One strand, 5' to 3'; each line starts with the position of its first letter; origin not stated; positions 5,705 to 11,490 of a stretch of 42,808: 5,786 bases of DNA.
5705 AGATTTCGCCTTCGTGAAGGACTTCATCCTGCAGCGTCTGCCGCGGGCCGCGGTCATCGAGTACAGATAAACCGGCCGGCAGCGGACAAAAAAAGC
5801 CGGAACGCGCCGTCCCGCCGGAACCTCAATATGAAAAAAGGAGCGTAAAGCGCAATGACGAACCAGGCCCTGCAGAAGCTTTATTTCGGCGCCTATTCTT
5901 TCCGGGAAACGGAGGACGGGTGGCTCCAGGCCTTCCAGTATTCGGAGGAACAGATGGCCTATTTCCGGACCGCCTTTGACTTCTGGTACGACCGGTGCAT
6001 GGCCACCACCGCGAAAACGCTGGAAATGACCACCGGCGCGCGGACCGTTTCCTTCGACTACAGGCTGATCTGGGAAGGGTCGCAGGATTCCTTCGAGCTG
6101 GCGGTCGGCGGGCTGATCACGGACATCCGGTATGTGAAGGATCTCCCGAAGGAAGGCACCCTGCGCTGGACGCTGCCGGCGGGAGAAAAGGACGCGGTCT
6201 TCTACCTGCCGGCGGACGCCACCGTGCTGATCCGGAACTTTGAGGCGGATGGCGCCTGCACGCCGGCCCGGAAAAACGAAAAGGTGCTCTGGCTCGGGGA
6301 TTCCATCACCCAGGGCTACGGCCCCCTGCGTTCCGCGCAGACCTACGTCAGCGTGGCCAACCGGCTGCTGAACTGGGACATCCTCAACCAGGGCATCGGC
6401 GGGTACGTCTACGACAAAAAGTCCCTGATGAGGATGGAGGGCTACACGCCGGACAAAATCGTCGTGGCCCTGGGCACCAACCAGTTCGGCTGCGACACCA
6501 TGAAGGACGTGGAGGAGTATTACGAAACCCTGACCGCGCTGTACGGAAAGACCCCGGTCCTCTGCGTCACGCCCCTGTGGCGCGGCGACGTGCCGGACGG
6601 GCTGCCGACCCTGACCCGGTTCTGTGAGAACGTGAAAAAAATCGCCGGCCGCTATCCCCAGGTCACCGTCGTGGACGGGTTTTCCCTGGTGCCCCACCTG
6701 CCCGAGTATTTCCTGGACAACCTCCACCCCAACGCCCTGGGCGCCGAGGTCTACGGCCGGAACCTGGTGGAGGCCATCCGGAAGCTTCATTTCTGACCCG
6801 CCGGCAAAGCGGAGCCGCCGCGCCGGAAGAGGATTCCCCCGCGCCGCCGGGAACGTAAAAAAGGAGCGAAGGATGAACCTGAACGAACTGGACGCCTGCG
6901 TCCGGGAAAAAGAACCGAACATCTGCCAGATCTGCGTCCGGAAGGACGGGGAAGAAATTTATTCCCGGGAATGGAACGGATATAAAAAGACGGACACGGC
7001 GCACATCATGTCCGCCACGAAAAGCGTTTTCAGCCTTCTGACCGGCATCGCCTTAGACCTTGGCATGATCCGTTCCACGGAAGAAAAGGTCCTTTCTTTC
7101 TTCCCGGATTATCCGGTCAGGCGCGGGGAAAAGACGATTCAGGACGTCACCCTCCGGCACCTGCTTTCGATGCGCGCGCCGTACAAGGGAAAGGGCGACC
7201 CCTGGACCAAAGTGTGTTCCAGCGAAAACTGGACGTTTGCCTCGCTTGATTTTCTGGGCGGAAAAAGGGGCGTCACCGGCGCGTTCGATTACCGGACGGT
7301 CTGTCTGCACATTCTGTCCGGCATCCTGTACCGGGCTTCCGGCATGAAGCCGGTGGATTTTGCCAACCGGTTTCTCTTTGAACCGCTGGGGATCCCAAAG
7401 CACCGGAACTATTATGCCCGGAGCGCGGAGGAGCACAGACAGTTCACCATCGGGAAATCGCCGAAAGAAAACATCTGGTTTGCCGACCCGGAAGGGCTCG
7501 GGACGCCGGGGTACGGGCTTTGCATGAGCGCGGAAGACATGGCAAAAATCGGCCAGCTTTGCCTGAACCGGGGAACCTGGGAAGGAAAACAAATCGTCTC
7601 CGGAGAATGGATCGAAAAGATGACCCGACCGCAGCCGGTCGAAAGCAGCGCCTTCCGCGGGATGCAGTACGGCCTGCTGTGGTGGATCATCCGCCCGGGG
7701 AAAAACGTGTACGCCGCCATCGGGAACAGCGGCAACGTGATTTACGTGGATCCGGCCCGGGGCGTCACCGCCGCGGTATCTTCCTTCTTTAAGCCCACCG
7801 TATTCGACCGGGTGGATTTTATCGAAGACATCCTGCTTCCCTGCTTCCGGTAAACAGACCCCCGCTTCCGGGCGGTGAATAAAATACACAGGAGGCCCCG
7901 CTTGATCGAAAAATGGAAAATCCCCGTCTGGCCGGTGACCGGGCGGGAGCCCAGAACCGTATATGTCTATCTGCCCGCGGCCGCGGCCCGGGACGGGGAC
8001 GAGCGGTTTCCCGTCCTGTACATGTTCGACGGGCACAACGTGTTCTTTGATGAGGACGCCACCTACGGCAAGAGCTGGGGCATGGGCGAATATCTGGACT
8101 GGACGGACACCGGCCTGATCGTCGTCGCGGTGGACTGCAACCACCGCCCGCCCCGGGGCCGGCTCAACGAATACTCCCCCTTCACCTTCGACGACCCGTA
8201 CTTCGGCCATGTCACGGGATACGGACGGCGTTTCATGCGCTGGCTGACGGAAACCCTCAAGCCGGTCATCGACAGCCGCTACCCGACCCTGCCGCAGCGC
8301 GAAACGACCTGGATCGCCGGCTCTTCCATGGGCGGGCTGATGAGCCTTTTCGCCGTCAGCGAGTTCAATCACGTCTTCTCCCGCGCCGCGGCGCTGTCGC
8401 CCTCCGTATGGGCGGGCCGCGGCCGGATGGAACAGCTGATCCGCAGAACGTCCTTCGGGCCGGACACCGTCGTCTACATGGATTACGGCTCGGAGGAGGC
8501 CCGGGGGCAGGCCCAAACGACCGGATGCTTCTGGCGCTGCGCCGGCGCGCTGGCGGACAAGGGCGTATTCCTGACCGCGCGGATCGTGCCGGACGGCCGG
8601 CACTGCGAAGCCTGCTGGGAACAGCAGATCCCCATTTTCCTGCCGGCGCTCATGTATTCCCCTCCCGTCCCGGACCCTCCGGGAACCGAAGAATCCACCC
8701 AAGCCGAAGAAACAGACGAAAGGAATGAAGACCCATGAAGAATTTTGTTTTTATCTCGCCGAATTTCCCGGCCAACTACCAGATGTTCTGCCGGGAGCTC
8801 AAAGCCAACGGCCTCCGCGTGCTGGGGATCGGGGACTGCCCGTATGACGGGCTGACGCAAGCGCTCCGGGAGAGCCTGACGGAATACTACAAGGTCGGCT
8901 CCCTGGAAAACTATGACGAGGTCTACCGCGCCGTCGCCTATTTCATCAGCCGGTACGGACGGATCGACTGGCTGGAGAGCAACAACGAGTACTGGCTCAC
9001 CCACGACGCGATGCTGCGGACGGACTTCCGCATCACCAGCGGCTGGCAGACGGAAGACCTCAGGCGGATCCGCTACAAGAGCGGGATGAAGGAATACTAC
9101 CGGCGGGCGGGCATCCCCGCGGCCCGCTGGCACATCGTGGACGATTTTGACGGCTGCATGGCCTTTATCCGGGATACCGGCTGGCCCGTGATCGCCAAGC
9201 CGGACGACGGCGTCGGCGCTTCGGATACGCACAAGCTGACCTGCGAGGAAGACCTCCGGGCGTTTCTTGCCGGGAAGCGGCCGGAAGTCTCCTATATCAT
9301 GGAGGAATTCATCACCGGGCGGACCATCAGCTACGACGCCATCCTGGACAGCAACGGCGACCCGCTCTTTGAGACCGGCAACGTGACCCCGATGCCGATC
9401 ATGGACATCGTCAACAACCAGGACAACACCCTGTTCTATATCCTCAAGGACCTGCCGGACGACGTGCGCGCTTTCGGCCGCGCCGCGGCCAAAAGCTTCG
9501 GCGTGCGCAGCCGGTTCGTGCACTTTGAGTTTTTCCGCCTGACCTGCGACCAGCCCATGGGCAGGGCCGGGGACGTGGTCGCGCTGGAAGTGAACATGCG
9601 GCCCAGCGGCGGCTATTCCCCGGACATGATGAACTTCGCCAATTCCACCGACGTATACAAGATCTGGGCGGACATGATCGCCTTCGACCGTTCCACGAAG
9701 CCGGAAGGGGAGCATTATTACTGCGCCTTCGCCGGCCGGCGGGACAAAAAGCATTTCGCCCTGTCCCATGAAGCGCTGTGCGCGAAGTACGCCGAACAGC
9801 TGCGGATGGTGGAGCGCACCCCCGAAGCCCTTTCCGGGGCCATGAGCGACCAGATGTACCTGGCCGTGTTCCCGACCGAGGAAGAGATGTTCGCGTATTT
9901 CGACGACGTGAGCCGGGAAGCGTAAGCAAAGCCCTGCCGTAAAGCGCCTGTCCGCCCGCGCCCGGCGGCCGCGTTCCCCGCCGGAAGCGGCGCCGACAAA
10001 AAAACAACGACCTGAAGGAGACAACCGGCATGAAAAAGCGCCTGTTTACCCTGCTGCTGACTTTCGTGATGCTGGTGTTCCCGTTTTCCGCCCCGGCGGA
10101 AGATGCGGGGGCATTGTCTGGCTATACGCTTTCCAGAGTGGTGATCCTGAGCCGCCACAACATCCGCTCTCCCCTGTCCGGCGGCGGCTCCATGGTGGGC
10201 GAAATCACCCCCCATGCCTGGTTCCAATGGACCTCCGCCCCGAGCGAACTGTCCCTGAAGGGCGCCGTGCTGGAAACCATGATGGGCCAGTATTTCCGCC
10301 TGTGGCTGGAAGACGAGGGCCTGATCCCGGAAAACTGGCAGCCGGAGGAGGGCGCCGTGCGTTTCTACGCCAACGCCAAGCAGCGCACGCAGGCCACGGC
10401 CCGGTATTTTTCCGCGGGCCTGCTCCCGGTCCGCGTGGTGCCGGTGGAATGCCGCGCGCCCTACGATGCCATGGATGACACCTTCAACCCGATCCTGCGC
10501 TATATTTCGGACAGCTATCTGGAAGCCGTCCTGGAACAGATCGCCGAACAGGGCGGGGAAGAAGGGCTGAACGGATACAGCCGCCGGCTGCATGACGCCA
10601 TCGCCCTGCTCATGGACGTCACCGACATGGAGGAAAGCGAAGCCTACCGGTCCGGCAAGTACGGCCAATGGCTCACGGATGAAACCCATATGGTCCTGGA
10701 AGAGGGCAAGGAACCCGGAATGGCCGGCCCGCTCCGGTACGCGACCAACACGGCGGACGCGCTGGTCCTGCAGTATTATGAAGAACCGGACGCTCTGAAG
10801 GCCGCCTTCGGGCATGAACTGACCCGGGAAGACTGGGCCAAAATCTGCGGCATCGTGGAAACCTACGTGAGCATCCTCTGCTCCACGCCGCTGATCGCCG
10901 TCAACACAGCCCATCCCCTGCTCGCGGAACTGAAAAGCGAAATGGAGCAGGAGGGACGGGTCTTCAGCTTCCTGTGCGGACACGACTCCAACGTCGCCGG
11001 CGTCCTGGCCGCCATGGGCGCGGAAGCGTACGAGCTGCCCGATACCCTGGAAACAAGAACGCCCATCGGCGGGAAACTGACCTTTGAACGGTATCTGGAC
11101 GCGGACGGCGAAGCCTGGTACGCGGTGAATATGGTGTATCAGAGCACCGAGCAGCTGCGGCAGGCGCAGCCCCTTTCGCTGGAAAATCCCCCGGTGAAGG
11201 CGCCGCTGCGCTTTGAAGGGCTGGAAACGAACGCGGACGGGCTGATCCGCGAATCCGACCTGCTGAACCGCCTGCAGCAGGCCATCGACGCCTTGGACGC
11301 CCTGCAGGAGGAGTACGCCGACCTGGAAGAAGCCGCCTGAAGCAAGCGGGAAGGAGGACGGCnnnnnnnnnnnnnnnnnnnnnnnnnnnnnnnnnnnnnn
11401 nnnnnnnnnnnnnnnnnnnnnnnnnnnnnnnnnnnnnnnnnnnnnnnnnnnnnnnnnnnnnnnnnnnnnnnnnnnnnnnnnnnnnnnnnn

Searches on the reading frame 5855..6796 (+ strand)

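Call 96: search_protein_families(library=pfam, proteins=[window:5855-6796:+], max_evalue=0.0001)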
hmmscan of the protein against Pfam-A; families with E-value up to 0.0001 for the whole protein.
window:5855-6796:+ (313 aa): 1 family
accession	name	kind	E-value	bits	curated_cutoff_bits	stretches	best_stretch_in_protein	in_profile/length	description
PF13472.12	Lipase_GDSL_2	-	1.7e-17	64.9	32.9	1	147-298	2-177/178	GDSL-like Lipase/Acylhydrolase family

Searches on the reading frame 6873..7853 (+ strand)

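Call 96: search_protein_families(library=pfam, proteins=[window:6873-7853:+], max_evalue=0.0001)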
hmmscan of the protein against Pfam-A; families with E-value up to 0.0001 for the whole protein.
window:6873-7853:+ (326 aa): 1 family
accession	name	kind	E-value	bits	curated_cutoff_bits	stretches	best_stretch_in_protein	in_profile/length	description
PF00144.29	Beta-lactamase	-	6e-16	59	27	1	20-304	19-308/329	Beta-lactamase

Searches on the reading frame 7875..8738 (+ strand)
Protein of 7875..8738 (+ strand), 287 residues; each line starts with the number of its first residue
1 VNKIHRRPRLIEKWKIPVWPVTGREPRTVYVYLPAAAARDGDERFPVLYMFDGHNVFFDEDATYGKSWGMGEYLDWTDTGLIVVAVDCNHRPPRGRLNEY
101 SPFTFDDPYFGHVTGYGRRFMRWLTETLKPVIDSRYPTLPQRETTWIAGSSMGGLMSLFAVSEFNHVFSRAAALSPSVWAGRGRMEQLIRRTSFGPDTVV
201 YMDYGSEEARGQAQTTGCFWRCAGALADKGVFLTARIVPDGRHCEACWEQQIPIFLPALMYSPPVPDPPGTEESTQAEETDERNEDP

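Call 96: search_protein_families(library=pfam, proteins=[window:7875-8738:+], max_evalue=0.0001)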
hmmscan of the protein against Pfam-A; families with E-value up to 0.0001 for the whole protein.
window:7875-8738:+ (287 aa): 1 family
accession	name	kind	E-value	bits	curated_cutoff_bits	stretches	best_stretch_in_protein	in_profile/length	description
PF00756.26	Esterase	-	6.1e-18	65.9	22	1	25-215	6-201/251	Putative esterase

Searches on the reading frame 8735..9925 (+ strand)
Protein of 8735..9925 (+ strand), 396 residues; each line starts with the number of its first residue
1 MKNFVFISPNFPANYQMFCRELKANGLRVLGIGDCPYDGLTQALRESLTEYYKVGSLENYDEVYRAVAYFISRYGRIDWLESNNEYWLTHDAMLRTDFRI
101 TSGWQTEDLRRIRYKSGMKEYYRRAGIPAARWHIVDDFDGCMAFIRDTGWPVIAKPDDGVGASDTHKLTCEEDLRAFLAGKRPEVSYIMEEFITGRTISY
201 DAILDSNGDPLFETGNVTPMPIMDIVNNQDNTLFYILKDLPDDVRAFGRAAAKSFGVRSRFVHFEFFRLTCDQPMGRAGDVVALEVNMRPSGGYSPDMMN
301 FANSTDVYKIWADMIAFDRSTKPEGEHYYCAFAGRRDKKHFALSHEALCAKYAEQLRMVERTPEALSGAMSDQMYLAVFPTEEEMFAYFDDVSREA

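Call 50: search_protein_families(library=pfam, proteins=[window:8735-9925:+], max_evalue=0.001)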
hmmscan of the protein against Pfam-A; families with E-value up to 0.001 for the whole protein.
window:8735-9925:+ (396 aa): 1 family
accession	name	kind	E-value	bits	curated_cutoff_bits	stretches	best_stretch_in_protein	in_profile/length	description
PF13535.11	ATP-grasp_4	-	0.00056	20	27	0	184-293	52-155/160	ATP-grasp domain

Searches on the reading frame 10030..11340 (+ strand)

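Call 50: search_protein_families(library=pfam, proteins=[window:10030-11340:+], max_evalue=0.001)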
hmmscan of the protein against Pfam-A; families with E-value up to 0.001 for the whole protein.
window:10030-11340:+ (436 aa): 1 family
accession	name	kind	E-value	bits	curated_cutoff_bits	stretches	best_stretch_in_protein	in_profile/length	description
PF00328.27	His_Phos_2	-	1.9e-13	51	23.6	2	34-133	2-118/354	Histidine phosphatase superfamily (branch 2)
